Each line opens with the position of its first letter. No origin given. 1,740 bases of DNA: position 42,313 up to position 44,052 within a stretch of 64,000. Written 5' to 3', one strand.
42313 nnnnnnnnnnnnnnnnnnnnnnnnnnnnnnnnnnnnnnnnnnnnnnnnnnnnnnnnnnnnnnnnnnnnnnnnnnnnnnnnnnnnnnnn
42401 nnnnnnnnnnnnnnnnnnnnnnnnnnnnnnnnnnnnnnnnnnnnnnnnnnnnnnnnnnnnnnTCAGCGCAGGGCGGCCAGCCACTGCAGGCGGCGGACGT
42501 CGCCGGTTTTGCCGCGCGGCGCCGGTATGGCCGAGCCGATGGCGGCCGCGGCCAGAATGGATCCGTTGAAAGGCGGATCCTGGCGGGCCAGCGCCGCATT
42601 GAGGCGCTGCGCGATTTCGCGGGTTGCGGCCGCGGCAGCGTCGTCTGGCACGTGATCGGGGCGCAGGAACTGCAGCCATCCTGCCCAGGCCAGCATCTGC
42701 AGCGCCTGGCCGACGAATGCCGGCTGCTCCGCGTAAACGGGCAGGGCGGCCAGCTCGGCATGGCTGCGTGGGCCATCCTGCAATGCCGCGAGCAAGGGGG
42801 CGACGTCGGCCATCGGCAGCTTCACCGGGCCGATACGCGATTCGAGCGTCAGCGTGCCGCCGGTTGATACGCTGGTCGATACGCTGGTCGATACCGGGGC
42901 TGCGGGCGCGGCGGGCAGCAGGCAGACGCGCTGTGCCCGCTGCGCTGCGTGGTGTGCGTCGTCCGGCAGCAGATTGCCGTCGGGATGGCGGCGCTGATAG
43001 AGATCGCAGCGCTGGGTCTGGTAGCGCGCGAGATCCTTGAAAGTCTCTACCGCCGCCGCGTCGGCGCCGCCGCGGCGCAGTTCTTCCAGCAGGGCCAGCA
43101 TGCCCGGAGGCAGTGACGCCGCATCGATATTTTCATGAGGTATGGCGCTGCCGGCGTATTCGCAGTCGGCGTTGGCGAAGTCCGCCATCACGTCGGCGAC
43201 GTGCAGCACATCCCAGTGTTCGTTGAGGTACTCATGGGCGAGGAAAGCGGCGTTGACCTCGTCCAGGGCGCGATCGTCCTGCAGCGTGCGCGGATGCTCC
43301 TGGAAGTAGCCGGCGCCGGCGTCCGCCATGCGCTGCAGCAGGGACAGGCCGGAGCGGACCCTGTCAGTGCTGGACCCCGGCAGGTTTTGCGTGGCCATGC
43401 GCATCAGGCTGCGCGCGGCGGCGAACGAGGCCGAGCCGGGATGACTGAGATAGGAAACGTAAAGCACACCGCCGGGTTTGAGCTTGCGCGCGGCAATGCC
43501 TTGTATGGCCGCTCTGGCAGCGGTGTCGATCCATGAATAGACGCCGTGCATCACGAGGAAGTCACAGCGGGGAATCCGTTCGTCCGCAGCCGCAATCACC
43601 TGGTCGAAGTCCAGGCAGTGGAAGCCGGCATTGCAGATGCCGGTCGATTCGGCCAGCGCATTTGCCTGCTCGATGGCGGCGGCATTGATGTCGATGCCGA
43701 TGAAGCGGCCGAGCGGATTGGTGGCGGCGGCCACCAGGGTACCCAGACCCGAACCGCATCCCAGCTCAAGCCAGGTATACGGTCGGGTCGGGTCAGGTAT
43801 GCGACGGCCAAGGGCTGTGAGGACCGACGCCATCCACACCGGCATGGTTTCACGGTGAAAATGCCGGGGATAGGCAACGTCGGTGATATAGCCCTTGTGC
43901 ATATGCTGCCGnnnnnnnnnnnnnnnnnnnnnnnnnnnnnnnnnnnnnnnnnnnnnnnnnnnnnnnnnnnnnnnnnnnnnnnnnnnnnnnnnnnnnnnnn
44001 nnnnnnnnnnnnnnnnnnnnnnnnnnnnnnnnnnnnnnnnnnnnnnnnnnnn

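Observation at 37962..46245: Iron-uptake gene cluster with an embedded SAM-methyltransferase and its own Fur-family regulator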

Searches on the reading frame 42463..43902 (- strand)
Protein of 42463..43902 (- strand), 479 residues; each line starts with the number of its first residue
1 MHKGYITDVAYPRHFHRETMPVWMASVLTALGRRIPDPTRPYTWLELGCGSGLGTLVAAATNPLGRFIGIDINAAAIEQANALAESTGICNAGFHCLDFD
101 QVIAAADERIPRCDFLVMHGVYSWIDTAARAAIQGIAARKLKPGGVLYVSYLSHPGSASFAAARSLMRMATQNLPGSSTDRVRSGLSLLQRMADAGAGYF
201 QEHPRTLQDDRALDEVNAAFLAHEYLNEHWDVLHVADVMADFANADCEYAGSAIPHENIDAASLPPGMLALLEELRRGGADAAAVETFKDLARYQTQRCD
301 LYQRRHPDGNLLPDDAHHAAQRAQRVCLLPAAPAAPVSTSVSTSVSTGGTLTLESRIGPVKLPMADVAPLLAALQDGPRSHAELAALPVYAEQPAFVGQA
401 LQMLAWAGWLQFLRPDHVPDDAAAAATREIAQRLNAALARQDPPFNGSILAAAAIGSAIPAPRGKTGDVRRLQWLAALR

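Call 4: search_protein_families(library=pfam, proteins=[window:42463-43902:-], max_evalue=0.01)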
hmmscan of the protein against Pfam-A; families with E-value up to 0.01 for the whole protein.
window:42463-43902:- (479 aa): 10 families
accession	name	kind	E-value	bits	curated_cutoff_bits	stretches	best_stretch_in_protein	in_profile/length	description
PF10119.14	MethyTransf_Reg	-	4.3e-17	63.1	25.5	1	218-303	2-83/84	Predicted methyltransferase regulatory domain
PF13847.12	Methyltransf_31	-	1.3e-13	51.3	27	1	43-153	6-113/145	Methyltransferase domain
PF13649.12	Methyltransf_25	-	7.9e-11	42.9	27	1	45-145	2-97/97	Methyltransferase domain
PF08242.18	Methyltransf_12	-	2.5e-10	41.4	30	1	45-147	1-98/98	Methyltransferase domain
PF13489.12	Methyltransf_23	-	6.4e-10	39.4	27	1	34-196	15-158/164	Methyltransferase domain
PF08241.18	Methyltransf_11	-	1.2e-09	39.1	21.2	1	45-149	1-95/95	Methyltransferase domain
PF02390.23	Methyltransf_4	-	4.7e-05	23.4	24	1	44-99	5-60/173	Putative methyltransferase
PF03291.22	mRNA_G-N7_MeTrfase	-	0.0004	20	26.6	1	23-84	43-104/315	mRNA (guanine-N(7))-methyltransferase domain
PF05175.20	MTS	-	0.0017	18.4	23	1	44-103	35-92/170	Methyltransferase small domain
PF13679.12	Methyltransf_32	-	0.0054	17.1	27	1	26-102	11-92/143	Methyltransferase domain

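Call 5: search_protein_families(library=ncbifam, proteins=[window:42463-43902:-], max_evalue=0.01)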
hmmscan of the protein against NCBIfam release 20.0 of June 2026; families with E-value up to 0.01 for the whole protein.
window:42463-43902:- (479 aa): 17 families
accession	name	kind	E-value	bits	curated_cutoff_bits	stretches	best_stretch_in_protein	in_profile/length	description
NF047649.1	MTase_UXPK_star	exception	5.4e-09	35.5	460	1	44-149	81-181/283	methyltransferase/UXPK-star double selenoprotein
NF041537.1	ArsM_AhpD_UU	exception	9.1e-09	34.5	510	1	44-149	80-180/345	arsenite methyltransferase/AhpD domain selenoprotein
TIGR02072.1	BioC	equivalog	5.5e-08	32.9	184.95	1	38-154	32-137/244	malonyl-ACP O-methyltransferase BioC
NF041536.1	ArsM_DUF2284_UU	exception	3.8e-07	28.8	575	1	45-149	81-180/459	arsenite methyltransferase/DUF2284 domain selenoprotein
TIGR00091.1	TIGR00091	equivalog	9e-06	25.2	112.65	1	43-103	19-79/194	tRNA (guanosine(46)-N7)-methyltransferase TrmB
NF008823.0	PRK11873.1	subfamily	1.5e-05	24.6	263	1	44-150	81-182/272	arsenite methyltransferase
NF043040.1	corrin_prot_MT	hypoth_equivalog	2.2e-05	24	180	1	45-171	46-169/216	corrinoid protein-associated methyltransferase CpaM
NF001080.0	PRK00121.2-2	equivalog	5.7e-05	22.4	132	1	44-95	50-101/224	tRNA (guanosine(46)-N7)-methyltransferase TrmB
NF010719.0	PRK14121.1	equivalog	8.6e-05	21.7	402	1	43-91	125-173/396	tRNA (guanosine(46)-N7)-methyltransferase TrmB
NF002910.0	PRK03522.2-3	equivalog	0.00019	20.6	558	1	41-111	235-305/383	23S rRNA (uracil(747)-C(5))-methyltransferase RlmC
TIGR02085.1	meth_trns_rumB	equivalog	0.00061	18.9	429.5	1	24-107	217-298/374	23S rRNA (uracil(747)-C(5))-methyltransferase RlmC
TIGR03534.1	RF_mod_PrmC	equivalog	0.00088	18.8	199.1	1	40-102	88-150/253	peptide chain release factor N(5)-glutamine methyltransferase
TIGR01983.1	UbiG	equivalog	0.0011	18.4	102.95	1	43-155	52-157/228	bifunctional 2-polyprenyl-6-hydroxyphenol methylase/3-demethylubiquinol 3-O-methyltransferase UbiG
NF045667.1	MTase_DVU1556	equivalog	0.0013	18.2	155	1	45-205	27-170/213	DVU_1556 family methyltransferase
NF011529.0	PRK14968.1-3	equivalog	0.0021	17.5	162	1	45-95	39-87/198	putative methyltransferase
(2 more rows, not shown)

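Call 8: find_encoding_contigs(protein=window:42463-43902:-, flank=10000, max_places=6)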
Protein window:42463-43902:- (479 aa): 1 contig read that carries it; 1 place shown.
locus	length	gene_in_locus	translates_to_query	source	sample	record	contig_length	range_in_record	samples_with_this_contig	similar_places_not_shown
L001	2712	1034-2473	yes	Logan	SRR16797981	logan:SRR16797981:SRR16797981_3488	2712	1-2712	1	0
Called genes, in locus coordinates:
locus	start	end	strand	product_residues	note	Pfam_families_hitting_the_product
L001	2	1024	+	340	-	?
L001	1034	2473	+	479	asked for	PF13489:Methyltransf_23, PF08241:Methyltransf_11, PF08242:Methyltransf_12, PF13649:Methyltransf_25, PF13847:Methyltransf_31, PF10119:MethyTransf_Reg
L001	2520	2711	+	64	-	?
